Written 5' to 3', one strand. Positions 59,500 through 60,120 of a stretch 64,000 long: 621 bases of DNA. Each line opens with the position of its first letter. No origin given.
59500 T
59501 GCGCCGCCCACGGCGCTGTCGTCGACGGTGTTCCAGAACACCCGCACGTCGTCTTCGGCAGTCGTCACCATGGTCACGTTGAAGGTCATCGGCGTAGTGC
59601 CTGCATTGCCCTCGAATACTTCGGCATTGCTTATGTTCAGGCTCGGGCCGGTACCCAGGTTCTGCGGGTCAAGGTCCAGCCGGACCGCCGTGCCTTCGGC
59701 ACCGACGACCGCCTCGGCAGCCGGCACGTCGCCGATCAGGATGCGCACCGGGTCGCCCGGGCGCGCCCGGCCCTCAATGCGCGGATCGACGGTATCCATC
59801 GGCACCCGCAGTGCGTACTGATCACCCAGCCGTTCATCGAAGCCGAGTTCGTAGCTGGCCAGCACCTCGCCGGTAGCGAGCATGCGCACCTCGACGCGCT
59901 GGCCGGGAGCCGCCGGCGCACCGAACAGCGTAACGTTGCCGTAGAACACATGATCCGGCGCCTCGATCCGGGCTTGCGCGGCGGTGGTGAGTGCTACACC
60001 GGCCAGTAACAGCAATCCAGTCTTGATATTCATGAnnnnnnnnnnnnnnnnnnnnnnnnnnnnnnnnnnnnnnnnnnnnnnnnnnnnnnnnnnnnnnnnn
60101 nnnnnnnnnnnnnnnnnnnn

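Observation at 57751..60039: Secreted Calx-beta x2 plus 7-bladed propeller protein translationally coupled to the giant gene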

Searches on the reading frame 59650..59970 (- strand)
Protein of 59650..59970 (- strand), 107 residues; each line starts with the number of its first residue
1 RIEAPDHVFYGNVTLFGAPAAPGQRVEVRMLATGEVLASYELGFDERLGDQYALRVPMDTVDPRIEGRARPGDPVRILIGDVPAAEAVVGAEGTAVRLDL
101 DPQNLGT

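Call 71: search_solved_structures(query=A3, max_evalue=10)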
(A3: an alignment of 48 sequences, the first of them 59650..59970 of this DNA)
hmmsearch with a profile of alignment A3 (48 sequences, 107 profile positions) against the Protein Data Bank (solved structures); distinct sequences matched with E-value up to 10: 0.

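Call 72: search_protein_families(library=pfam, alignment_id=A3, max_evalue=1)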
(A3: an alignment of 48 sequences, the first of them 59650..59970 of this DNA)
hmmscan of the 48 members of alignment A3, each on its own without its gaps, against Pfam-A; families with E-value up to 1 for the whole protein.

A. member 1, window:59650-59970:- (107 aa): 1 family
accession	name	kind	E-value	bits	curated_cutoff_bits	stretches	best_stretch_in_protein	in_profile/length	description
PF19405.4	DUF5978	-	0.041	14.3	25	1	45-84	15-50/73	Family of unknown function (DUF5978)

B. families by the number of members that match (of 48 scanned): 14 families
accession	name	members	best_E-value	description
PF04014.23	MazE_antitoxin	2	0.071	Antidote-toxin recognition MazE, bacterial antitoxin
PF13517.12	FG-GAP_3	1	0.017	FG-GAP-like repeat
PF09819.14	ABC_cobalt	1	0.024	ABC-type cobalt transport system, permease component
PF19405.4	DUF5978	1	0.041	Family of unknown function (DUF5978)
PF23114.1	NAD-bd_HRPKS_sdrA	1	0.1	HRPKS sdrA-like, NAD(P)-binding Rossmann-fold domain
PF13620.12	CarboxypepD_reg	1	0.13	Carboxypeptidase regulatory-like domain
PF16967.11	TcfC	1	0.14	E-set like domain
PF19289.4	PmbA_TldD_3rd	1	0.14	PmbA/TldA metallopeptidase C-terminal domain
PF20808.2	MINT_RAM7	1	0.14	Msx2-interacting protein, RAM7 domain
PF01052.25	FliMN_C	1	0.16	Type III flagellar switch regulator (C-ring) FliN C-term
PF18614.7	RNase_II_C_S1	1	0.18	RNase II-type exonuclease C-terminal S1 domain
PF01551.29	Peptidase_M23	1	0.21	Peptidase family M23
PF10670.15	DUF4198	1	0.26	Domain of unknown function (DUF4198)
PF19459.4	DUF5996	1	0.3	Family of unknown function (DUF5996)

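Call 79: find_homologous_proteins(query=A3, max_evalue=0.001)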
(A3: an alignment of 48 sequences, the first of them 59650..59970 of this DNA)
Query A3 (48 sequences) (107 aa, profile of the alignment): 3 proteins with E <= 0.001 among 2766 candidates.
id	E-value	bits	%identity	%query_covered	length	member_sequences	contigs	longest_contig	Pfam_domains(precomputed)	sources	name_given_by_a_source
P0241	2.8e-32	129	68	99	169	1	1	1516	-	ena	-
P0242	5.0e-17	80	37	58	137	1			-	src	-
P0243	4.3e-12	64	30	40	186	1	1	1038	-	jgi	-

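Call 91: search_protein_representatives(alignment_id=A4)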
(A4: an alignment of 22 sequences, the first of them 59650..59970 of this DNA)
Query: 22 sequences, 107 profile positions. Proteins with E-value up to 0.001 (for the whole library): 428; up to 1e-10: 118; up to 1e-30: 20. The best 150 are listed.
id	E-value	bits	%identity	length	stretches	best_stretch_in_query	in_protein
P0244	1.7e-45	169.7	-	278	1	1-107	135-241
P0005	4.5e-45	168.3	-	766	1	1-106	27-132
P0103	1.7e-44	166.4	-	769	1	2-107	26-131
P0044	2.3e-44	166.1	-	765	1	3-106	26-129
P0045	1.5e-43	163.4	-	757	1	2-106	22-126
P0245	2.4e-43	162.8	-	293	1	1-106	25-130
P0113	2.8e-43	162.6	-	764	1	2-106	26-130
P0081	1.6e-42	160.2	-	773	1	1-106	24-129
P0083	2.5e-42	159.5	-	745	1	2-107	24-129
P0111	4.0e-42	158.8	-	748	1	1-107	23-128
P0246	1.5e-41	157.0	-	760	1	1-106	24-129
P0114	3.2e-41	155.9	-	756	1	1-107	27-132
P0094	8.3e-41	154.6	-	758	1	1-107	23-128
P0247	9.0e-41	154.5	-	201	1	1-105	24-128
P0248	1.3e-40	154.0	-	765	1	2-106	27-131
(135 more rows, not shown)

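Call 93: search_protein_families(library=pfam, alignment_id=A6, max_evalue=0.0001)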
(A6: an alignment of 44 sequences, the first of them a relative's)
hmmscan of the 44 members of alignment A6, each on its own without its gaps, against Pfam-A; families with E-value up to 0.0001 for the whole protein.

A. member 1, P0262 (1294 aa): 4 families
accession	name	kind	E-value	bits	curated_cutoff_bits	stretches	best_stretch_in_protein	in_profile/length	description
PF10282.15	Lactonase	-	3.4e-31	109.2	21.7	3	506-657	192-332/344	Lactonase, 7-bladed beta-propeller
PF03160.20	Calx-beta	-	1e-26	93.7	27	2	282-374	22-119/119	Calx-beta domain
PF08450.18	SGL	-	2.4e-11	44.1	26.3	0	445-504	129-189/246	SMP-30/Gluconolactonase/LRE-like region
PF01731.26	Arylesterase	-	2.3e-05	24.9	21.3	0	560-587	51-78/86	Arylesterase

B. families by the number of members that match (of 44 scanned): 75 families (the first 25 are shown)
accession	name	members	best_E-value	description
PF03160.20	Calx-beta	19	1.7e-55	Calx-beta domain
PF10282.15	Lactonase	13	6.6e-35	Lactonase, 7-bladed beta-propeller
PF08450.18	SGL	8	1.3e-12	SMP-30/Gluconolactonase/LRE-like region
PF13517.12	FG-GAP_3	5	5.1e-73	FG-GAP-like repeat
PF01839.29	FG-GAP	5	1.9e-33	FG-GAP repeat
PF11617.13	Cu-binding_MopE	5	3.2e-24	Putative metal-binding motif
PF18884.5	TSP3_bac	5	7.5e-20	Bacterial TSP3 repeat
PF00400.38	WD40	4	7.3e-19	WD domain, G-beta repeat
PF01731.26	Arylesterase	4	1.2e-05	Arylesterase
PF22352.2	K319L-like_PKD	3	9.4e-19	K319L-like, PKD domain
PF18911.6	PKD_4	3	3.8e-16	PKD domain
PF22544.2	HYDIN_VesB_CFA65-like_Ig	3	5.4e-09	HYDIN/CFA65/VesB-like, Ig-like domain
PF07603.17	Lcl_C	2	8.4e-46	Lcl C-terminal domain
PF25173.1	Beta-prop_WDR3_1st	2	6e-30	WDR3 first beta-propeller domain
PF25174.1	Beta-prop_THOC3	2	2.3e-25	THOC3 beta-propeller domain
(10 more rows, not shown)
